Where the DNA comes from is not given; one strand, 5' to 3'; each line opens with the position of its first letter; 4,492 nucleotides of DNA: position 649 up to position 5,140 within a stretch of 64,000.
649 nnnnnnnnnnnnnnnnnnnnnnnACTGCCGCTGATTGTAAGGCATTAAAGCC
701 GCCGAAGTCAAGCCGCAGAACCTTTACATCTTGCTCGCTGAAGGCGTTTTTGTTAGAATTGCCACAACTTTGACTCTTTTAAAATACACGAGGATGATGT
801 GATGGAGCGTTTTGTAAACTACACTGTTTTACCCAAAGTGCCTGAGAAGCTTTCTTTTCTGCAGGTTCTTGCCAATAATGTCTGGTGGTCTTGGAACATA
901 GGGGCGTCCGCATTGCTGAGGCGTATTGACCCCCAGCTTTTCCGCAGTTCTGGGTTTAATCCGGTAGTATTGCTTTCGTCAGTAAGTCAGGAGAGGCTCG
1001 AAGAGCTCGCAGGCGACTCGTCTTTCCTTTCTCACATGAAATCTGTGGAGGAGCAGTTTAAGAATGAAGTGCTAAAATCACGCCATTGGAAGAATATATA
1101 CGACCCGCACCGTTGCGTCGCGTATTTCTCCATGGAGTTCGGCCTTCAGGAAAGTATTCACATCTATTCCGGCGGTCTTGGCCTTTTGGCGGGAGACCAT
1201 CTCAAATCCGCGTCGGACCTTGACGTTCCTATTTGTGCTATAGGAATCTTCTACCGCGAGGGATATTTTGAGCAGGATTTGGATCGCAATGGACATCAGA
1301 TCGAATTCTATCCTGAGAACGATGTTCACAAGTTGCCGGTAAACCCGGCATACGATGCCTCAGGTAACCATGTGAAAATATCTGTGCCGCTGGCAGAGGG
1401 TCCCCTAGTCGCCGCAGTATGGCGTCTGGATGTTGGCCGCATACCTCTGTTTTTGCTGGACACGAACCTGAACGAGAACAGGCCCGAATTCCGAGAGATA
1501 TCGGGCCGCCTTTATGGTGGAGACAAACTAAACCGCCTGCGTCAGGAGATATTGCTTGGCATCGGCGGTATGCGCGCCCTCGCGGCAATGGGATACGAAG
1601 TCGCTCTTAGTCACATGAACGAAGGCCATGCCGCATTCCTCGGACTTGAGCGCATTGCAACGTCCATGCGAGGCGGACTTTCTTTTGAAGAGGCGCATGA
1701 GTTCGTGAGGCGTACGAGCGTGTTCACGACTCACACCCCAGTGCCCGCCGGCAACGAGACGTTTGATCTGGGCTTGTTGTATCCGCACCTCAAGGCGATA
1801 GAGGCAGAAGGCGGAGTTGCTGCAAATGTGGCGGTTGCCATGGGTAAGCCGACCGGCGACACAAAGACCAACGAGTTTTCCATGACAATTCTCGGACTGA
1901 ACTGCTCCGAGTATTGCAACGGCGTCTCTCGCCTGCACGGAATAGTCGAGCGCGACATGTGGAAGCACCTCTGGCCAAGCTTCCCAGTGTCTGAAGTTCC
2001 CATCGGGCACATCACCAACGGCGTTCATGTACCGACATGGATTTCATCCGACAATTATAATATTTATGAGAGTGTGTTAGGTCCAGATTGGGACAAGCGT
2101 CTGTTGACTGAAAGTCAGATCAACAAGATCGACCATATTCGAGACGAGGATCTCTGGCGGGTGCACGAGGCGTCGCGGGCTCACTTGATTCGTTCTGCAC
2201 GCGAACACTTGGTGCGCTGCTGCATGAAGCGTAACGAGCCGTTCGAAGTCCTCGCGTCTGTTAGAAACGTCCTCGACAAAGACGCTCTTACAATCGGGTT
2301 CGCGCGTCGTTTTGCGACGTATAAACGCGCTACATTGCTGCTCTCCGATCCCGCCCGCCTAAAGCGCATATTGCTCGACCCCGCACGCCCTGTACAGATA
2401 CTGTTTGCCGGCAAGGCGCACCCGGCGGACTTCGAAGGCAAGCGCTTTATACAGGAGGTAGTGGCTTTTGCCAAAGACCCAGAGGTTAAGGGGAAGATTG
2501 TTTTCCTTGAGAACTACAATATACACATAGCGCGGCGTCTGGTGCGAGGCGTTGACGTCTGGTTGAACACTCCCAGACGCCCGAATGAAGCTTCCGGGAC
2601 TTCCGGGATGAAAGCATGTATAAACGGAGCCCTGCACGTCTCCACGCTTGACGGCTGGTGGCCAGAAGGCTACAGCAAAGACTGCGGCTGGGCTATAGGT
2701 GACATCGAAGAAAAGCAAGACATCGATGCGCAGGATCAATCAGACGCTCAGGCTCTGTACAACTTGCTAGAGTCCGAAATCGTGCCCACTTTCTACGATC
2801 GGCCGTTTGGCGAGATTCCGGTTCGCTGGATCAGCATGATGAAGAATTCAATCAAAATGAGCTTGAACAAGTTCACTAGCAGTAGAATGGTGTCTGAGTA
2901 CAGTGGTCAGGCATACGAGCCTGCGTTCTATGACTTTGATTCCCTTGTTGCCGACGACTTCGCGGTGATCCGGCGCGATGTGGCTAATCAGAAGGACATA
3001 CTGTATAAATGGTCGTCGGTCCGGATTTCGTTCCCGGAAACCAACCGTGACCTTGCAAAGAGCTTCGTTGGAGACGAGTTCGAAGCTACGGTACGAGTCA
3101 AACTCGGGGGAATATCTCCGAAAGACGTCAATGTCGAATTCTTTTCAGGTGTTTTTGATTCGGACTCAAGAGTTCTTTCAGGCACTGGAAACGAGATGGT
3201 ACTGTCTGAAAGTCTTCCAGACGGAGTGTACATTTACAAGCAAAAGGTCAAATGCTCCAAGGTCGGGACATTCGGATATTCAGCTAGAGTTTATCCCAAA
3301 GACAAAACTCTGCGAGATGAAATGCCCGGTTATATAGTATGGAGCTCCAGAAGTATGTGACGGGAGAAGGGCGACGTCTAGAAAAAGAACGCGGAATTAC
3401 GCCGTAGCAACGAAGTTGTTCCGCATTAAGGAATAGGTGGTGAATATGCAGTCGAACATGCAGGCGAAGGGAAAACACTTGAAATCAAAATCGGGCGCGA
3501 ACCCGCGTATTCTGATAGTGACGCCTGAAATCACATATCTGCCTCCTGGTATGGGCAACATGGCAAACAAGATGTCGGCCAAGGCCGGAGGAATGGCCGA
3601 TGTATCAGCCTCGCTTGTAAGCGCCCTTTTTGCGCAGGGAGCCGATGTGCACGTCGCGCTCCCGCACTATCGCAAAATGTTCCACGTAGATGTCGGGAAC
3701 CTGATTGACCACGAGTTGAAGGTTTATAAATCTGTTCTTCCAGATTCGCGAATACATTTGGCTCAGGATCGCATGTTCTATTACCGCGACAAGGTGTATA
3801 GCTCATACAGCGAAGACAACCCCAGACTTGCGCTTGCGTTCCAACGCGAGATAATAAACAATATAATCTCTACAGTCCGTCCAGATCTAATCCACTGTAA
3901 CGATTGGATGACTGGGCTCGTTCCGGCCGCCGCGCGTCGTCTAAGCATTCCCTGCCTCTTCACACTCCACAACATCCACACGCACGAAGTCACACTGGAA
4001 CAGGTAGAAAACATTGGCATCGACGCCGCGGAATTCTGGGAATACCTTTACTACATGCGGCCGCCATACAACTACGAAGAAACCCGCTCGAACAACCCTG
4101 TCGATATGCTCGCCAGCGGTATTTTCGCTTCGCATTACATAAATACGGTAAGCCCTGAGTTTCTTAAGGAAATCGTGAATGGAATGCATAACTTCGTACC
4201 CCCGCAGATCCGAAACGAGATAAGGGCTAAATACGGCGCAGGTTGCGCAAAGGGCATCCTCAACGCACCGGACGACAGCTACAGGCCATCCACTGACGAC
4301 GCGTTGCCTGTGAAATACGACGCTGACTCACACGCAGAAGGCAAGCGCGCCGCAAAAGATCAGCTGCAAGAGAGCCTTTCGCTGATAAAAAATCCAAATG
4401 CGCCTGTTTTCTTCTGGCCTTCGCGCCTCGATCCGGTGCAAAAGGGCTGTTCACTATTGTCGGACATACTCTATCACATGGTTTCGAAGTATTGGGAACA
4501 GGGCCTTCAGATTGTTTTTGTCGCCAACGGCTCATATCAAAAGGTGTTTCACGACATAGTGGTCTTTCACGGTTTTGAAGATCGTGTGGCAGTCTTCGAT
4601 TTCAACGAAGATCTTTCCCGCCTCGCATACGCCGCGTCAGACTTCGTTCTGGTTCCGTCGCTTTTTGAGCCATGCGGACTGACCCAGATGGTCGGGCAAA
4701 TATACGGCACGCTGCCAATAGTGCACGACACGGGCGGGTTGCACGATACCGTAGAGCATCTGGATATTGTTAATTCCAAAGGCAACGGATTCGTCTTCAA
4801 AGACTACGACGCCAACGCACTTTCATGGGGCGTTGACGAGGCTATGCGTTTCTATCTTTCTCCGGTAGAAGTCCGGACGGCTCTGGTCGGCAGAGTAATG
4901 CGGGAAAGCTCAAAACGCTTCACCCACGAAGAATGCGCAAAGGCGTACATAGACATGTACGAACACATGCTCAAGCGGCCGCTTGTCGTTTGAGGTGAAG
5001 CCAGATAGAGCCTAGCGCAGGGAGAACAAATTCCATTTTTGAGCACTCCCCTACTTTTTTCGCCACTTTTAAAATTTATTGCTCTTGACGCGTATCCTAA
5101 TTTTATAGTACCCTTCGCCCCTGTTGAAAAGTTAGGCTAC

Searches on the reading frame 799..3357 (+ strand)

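Call 58: search_protein_families(library=pfam, proteins=[window:799-3357:+], max_evalue=0.00001)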
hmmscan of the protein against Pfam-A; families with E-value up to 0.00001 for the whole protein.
window:799-3357:+ (853 aa): 2 families
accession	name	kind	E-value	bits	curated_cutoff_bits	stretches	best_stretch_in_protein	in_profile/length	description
PF00343.26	Phosphorylase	-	2.2e-31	109.3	27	1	271-619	220-579/713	Carbohydrate phosphorylase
PF11897.13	DUF3417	-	2.9e-30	105.4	25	1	14-120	1-109/109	Protein of unknown function (DUF3417)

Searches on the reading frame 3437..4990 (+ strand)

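Call 58: search_protein_families(library=pfam, proteins=[window:3437-4990:+], max_evalue=0.00001)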
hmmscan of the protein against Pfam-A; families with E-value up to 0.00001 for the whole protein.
window:3437-4990:+ (518 aa): 5 families
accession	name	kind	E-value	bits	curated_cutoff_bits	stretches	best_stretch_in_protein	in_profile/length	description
PF08323.17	Glyco_transf_5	-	7.9e-35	121.1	22.7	1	25-249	2-227/239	Starch synthase catalytic domain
PF00534.26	Glycos_transf_1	-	6.3e-11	42.5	26.4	1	318-470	11-156/172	Glycosyl transferases group 1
PF13579.12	Glyco_trans_4_4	-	3e-10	41.1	29.7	1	51-179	1-103/158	Glycosyl transferase 4-like domain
PF13439.12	Glyco_transf_4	-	6.1e-10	39.8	28.5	1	51-181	2-107/170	Glycosyltransferase Family 4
PF13692.12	Glyco_trans_1_4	-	4e-09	37.3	27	1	323-466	2-136/142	Glycosyl transferases group 1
